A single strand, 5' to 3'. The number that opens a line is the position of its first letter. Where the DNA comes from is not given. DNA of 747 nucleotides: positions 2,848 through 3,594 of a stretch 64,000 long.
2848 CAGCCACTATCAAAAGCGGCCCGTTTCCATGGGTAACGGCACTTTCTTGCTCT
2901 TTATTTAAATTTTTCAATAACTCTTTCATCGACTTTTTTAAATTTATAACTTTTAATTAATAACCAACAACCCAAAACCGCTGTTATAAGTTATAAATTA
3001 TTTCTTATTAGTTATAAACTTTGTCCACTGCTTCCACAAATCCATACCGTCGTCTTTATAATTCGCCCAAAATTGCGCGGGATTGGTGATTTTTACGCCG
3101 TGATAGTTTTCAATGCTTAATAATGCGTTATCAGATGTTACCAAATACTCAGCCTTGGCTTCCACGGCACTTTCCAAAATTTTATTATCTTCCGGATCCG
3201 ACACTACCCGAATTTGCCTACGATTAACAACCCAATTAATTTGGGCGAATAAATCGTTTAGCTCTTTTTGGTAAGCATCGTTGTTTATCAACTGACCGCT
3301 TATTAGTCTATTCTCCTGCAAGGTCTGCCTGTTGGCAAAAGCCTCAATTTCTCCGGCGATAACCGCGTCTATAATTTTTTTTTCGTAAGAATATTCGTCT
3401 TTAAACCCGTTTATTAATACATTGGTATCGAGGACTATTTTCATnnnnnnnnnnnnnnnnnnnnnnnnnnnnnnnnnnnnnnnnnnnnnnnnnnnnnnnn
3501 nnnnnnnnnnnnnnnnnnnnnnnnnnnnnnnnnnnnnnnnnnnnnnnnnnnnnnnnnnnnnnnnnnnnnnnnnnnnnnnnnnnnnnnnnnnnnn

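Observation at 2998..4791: Five-gene minus-strand operon coupling a PIN toxin pair to an NYN RNase-like protein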

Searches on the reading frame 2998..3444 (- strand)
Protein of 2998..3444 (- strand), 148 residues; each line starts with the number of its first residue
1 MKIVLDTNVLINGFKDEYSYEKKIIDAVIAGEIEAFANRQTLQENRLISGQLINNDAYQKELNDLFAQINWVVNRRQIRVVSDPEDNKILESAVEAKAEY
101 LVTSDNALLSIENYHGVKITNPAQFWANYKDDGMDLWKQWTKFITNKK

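Call 3: search_protein_families(library=pfam, proteins=[window:2998-3444:-], max_evalue=1)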
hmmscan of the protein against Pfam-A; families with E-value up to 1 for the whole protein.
window:2998-3444:- (148 aa): 5 families
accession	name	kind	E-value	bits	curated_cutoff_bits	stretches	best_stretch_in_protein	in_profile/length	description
PF13470.12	PIN_3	-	5.5e-18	66.3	27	1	2-107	1-115/115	PIN domain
PF13638.12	PIN_4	-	0.00066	20.4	21.9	1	3-110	1-119/132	PIN domain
PF01850.27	PIN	-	0.0036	18.3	23.6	1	3-109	1-115/120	PIN domain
PF16289.11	PIN_12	-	0.013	16.4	32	1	3-70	1-74/172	PIN domain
PF24109.1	DUF7384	-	0.15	12.6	27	1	67-113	63-109/153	Family of unknown function (DUF7384)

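Call 5: search_protein_families(library=ncbifam, proteins=[window:2998-3444:-], max_evalue=1)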
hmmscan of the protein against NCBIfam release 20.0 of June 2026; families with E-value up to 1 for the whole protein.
window:2998-3444:- (148 aa): 4 families
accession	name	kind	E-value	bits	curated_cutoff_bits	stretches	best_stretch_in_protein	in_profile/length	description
TIGR00305.1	TIGR00305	equivalog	7.6e-13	48.8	29.15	1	2-110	1-114/115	putative toxin-antitoxin system toxin component, PIN family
NF009145.0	PRK12496.1-2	equivalog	0.0017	18.1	223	1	1-99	3-94/167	hypothetical protein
NF046100.1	RSP_2648_fam_PIN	equivalog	0.036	14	170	1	75-106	75-106/177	RSP_2648 family PIN domain-containing protein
NF010333.0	PRK13763.2-4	equivalog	0.12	12.4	252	1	13-95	67-149/179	putative RNA-processing protein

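Call 6: search_protein_families(library=padloc, proteins=[window:2998-3444:-], max_evalue=1)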
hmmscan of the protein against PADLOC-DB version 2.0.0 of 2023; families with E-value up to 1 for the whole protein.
window:2998-3444:- (148 aa): 2 families
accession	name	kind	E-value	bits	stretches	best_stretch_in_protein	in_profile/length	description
PDLC04421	PDC-M11A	-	0.0031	14.3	1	1-109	1-121/486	-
PDLC01321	typeIV_DinG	-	0.016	12.1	1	15-97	215-299/559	CAS-IV-A; associated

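Call 21: search_solved_structures(query=window:2998-3444:-, max_evalue=1, show_alignments=2)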
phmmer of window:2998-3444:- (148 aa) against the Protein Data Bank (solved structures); distinct sequences matched with E-value up to 1: 0.

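Call 35: find_homologous_proteins(query=window:2998-3444:-, max_evalue=0.001)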
Query window:2998-3444:- (148 aa): 615 proteins with E <= 0.001 among 643 candidates; the best 120 are listed.
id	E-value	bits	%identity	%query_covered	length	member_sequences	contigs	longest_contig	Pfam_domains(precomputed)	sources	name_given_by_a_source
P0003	4.9e-91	320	100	100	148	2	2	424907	PF13470.13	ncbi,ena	-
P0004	1.4e-77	277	87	99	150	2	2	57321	PF13470.13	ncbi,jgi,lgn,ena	jgi:putative PIN family toxin of toxin-antitoxin system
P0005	4.0e-77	275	84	100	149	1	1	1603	PF13470.13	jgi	jgi:putative PIN family toxin of toxin-antitoxin system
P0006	1.5e-75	270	82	99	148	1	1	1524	PF13470.13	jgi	-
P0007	2.2e-75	270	83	100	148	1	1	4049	PF13470.13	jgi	jgi:putative PIN family toxin of toxin-antitoxin system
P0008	3.8e-75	269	83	100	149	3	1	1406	PF13470.13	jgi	-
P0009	4.3e-75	269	83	99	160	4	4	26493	PF13470.13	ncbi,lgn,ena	-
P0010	4.6e-75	269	84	99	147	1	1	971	PF13470.13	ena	-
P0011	6.4e-75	268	82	99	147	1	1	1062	PF13470.13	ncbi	-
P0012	9.9e-75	267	82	100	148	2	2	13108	PF13470.13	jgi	jgi:putative PIN family toxin of toxin-antitoxin system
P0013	1.1e-74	267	84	99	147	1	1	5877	PF13470.13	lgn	-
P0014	1.4e-74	267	80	100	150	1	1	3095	PF13470.13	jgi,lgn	jgi:putative PIN family toxin of toxin-antitoxin system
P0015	1.5e-74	267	83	100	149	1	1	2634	PF13470.13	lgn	-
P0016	3.0e-74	266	82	99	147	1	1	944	PF13470.13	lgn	-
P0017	3.4e-74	266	84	99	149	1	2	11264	PF13470.13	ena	-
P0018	3.6e-74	266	84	100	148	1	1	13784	PF13470.13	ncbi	-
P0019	3.7e-74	266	82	100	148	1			PF13470.13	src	-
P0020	5.0e-74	265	81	100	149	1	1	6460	PF13470.13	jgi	jgi:putative PIN family toxin of toxin-antitoxin system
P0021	6.0e-74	265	82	100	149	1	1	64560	PF13470.13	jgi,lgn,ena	-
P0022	6.5e-74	265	81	100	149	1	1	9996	PF13470.13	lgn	-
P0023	9.8e-74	264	80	100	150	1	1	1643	PF13470.13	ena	-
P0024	1.1e-73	264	82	99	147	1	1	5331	PF13470.13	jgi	jgi:putative PIN family toxin of toxin-antitoxin system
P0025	1.4e-73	264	82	99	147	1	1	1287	PF13470.13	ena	-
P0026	2.1e-73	263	81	99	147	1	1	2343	PF13470.13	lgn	-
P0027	2.5e-73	263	82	99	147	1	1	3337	PF13470.13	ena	-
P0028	3.0e-73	263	82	100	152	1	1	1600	PF13470.13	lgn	-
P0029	5.2e-73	262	81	99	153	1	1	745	PF13470.13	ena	-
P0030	5.9e-73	262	84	99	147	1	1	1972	PF13470.13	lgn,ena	-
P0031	6.5e-73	262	82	99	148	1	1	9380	PF13638.13,PF13470.13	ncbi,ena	-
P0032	7.3e-73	261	80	100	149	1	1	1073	PF13470.13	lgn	-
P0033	9.5e-73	261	82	99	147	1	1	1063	PF13470.13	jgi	jgi:putative PIN family toxin of toxin-antitoxin system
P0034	1.1e-72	261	81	99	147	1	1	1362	PF13470.13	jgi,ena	jgi:putative PIN family toxin of toxin-antitoxin system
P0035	1.1e-72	261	81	99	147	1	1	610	PF13470.13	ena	-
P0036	1.5e-72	260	80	100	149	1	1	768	PF13470.13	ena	-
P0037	1.6e-72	260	80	99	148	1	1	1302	PF13470.13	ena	-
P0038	1.6e-72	260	81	99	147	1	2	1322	PF13470.13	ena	-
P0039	1.9e-72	260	82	100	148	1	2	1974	PF13470.13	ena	-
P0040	2.0e-72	260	80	99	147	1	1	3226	PF13470.13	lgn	-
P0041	2.7e-72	260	80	99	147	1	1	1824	PF13470.13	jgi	jgi:putative PIN family toxin of toxin-antitoxin system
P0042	2.8e-72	259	80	99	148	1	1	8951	PF13470.13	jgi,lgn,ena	-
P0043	3.3e-72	259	80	100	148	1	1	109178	PF13470.13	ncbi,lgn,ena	-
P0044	3.5e-72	259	82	99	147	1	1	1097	PF13470.13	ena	-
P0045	3.8e-72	259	80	100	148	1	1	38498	PF13470.13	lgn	-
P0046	4.4e-72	259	82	99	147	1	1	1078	PF13470.13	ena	-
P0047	4.8e-72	259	80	100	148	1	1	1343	PF13470.13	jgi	jgi:putative PIN family toxin of toxin-antitoxin system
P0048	4.9e-72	259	80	99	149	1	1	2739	PF13470.13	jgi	-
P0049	5.1e-72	259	81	100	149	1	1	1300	PF13470.13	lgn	-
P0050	5.3e-72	259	81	99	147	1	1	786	PF13470.13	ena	-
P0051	5.7e-72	258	80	99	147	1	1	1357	PF13470.13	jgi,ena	-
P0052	7.8e-72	258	80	99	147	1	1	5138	PF13470.13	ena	-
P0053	8.1e-72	258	81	99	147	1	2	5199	PF13470.13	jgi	jgi:putative PIN family toxin of toxin-antitoxin system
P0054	8.7e-72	258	80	99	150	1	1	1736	PF13470.13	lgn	-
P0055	1.2e-71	257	79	100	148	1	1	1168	PF13470.13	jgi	jgi:putative PIN family toxin of toxin-antitoxin system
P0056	1.3e-71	257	78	99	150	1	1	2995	PF13470.13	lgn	-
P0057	1.4e-71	257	79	99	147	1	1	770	PF13470.13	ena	-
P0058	1.6e-71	257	80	100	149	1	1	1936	PF13470.13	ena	-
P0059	2.3e-71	257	81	99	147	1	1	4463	PF13470.13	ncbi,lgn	-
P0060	2.6e-71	256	80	99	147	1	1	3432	PF13470.13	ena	-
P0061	3.0e-71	256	81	99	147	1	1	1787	PF13470.13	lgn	-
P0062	3.1e-71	256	79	100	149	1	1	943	PF13470.13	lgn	-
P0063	3.1e-71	256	80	99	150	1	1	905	PF13470.13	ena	-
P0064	3.2e-71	256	80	99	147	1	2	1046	PF13470.13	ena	-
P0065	3.3e-71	256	79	100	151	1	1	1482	PF13470.13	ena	-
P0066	3.6e-71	256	80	99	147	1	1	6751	PF13470.13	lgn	-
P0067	4.1e-71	256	79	99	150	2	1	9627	PF13470.13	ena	-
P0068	4.1e-71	256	80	100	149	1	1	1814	PF13470.13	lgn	-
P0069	4.2e-71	256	78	99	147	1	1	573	PF13470.13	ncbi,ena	-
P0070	4.4e-71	256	78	100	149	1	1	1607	PF13470.13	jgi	jgi:uncharacterized protein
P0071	4.7e-71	256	80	100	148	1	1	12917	PF13470.13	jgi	jgi:putative PIN family toxin of toxin-antitoxin system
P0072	4.7e-71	256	80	98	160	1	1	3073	PF13470.13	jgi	jgi:uncharacterized protein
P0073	5.0e-71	255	80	99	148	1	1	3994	PF13470.13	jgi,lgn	-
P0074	5.1e-71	255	77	100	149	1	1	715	PF13470.13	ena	-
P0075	6.9e-71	255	81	99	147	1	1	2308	PF13470.13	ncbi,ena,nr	ncbi:MAG TPA: putative toxin-antitoxin system toxin component, PIN family [Candidatus Limnocylindria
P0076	7.7e-71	255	78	99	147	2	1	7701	PF13470.13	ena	-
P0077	7.9e-71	255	79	100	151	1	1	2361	PF13470.13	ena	-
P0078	8.0e-71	255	80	99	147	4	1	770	PF13470.13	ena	-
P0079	8.5e-71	255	80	100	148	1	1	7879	PF13470.13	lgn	-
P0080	8.8e-71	255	79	100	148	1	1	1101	PF13470.13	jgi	jgi:putative PIN family toxin of toxin-antitoxin system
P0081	9.8e-71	254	78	99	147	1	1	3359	PF13470.13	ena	-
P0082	1.0e-70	254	79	99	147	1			PF13470.13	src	-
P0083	1.0e-70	254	78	100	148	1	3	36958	PF13470.13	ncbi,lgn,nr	ncbi:MAG: putative toxin-antitoxin system toxin component, PIN family [Patescibacteria group bacteri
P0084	1.1e-70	254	78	99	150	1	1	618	PF13470.13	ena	-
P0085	1.1e-70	254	78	99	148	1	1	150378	PF13470.13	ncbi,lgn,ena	-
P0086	1.2e-70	254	82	99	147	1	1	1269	PF13470.13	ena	-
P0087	1.3e-70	254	82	99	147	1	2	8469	PF13470.13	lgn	-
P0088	1.3e-70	254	80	99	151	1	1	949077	PF13470.13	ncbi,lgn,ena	-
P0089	1.4e-70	254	78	100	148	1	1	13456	PF13470.13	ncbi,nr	ncbi:MAG: putative toxin-antitoxin system toxin component, PIN family [Patescibacteria group bacteri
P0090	1.4e-70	254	77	99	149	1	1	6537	PF13470.13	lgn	-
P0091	1.4e-70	254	79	99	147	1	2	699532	PF13470.13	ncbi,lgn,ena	-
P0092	1.6e-70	254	79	99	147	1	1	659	PF13470.13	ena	-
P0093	1.8e-70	254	79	99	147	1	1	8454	PF13470.13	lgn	-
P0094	1.9e-70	254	77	100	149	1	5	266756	PF13470.13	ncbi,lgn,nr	ncbi:MAG: putative toxin-antitoxin system toxin component, PIN family [Candidatus Doudnabacteria bac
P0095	2.0e-70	253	79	100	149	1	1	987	PF13470.13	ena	-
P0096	3.1e-70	253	78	99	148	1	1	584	PF13470.13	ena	-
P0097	3.1e-70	253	78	100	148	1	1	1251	PF13470.13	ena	-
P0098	4.7e-70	252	77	100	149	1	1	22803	PF13470.13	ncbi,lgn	-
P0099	4.8e-70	252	78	100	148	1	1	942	PF13470.13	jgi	jgi:putative PIN family toxin of toxin-antitoxin system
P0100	4.9e-70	252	78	99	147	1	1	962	PF13470.13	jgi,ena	-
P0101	5.3e-70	252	77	99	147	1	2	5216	PF13470.13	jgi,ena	-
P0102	5.9e-70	252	78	99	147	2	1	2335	PF13470.13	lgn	-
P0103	6.0e-70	252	79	99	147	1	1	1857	PF13470.13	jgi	jgi:putative PIN family toxin of toxin-antitoxin system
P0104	6.1e-70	252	77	99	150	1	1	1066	PF13470.13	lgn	-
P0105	6.3e-70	252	79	98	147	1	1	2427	PF13470.13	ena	-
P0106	6.8e-70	252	78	99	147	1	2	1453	PF13470.13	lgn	-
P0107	7.0e-70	252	78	100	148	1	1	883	PF13470.13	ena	-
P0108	7.9e-70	252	77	99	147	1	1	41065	PF13470.13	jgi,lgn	jgi:putative PIN family toxin of toxin-antitoxin system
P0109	8.4e-70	251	80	99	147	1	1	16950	PF13470.13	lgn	-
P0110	8.5e-70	251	79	99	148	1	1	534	PF13470.13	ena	-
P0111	1.1e-69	251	81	97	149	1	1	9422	PF13470.13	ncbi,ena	-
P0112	1.1e-69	251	76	99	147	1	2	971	PF13470.13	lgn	-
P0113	1.4e-69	251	76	100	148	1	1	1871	PF13470.13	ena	-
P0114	1.5e-69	251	77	99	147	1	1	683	PF13470.13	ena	-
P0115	2.0e-69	250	78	100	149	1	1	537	PF13470.13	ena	-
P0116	2.0e-69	250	76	99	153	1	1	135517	PF13470.13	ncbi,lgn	-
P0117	2.1e-69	250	79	99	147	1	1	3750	PF13470.13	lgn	-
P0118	2.7e-69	250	76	100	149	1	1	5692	PF13470.13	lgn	-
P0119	3.3e-69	250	77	99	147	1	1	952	PF13470.13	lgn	-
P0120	3.3e-69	250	78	99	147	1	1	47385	PF13470.13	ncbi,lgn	-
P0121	3.8e-69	249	76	97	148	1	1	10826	PF13470.13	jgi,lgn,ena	jgi:putative PIN family toxin of toxin-antitoxin system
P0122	4.6e-69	249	75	100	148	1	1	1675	PF13470.13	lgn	-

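Call 38: find_encoding_contigs(protein=P0004, flank=5000, max_places=3)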
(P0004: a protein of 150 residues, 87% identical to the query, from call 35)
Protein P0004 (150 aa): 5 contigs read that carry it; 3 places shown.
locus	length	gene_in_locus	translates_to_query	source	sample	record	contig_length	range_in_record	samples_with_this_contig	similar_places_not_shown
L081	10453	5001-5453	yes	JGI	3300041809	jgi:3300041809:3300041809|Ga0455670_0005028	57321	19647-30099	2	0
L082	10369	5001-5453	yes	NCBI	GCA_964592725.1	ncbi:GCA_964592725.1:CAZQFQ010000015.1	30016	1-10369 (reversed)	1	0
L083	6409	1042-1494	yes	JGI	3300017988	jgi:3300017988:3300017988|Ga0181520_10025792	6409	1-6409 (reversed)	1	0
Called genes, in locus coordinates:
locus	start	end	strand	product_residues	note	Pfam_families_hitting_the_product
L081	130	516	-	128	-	-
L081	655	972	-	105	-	PF21784:Bflower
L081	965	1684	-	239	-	PF00089:Trypsin, PF13365:Trypsin_2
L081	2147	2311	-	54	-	-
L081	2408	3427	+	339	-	PF02646:RmuC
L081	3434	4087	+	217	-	-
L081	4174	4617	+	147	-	PF01936:NYN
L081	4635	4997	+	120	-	-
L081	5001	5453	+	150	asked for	PF13470:PIN_3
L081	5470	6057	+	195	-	-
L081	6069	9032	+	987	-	PF00580:UvrD-helicase, PF13245:AAA_19, PF13604:AAA_30 (faint), PF13361:UvrD_C, PF13538:UvrD_C_2 (faint), PF12705:PDDEXK_1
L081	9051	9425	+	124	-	-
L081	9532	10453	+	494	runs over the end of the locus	PF18884:TSP3_bac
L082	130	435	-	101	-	-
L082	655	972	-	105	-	PF21784:Bflower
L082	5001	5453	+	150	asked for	PF13470:PIN_3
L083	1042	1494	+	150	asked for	PF13470:PIN_3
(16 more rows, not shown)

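Call 49: predict_structure(alignment_id=A2)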
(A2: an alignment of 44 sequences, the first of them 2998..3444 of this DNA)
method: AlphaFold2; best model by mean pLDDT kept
length: 148 residues; sequences in the alignment: 44
mean_pLDDT: 84.1   pTM: 0.77
mean pLDDT of the five models: 84.1, 81.6, 76.3, 58.3, 53.4
residues with pLDDT >= 90: 56; 70-90: 73; 50-70: 16; < 50: 3
segments of 3 or more residues with pLDDT < 50: none
pLDDT, mean of each block of 10 residues (from residue 1): 90 87 91 89 83 79 89 85 88 94 92 93 84 53 58
secondary structure, 60 per line:
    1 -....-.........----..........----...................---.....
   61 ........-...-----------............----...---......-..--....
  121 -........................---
elements in order: E2-5 H7-15 H20-29 E34-38 H39-52 H56-68 E70-72 H84-95 E100-102 H106-111 E117-120 H122-145
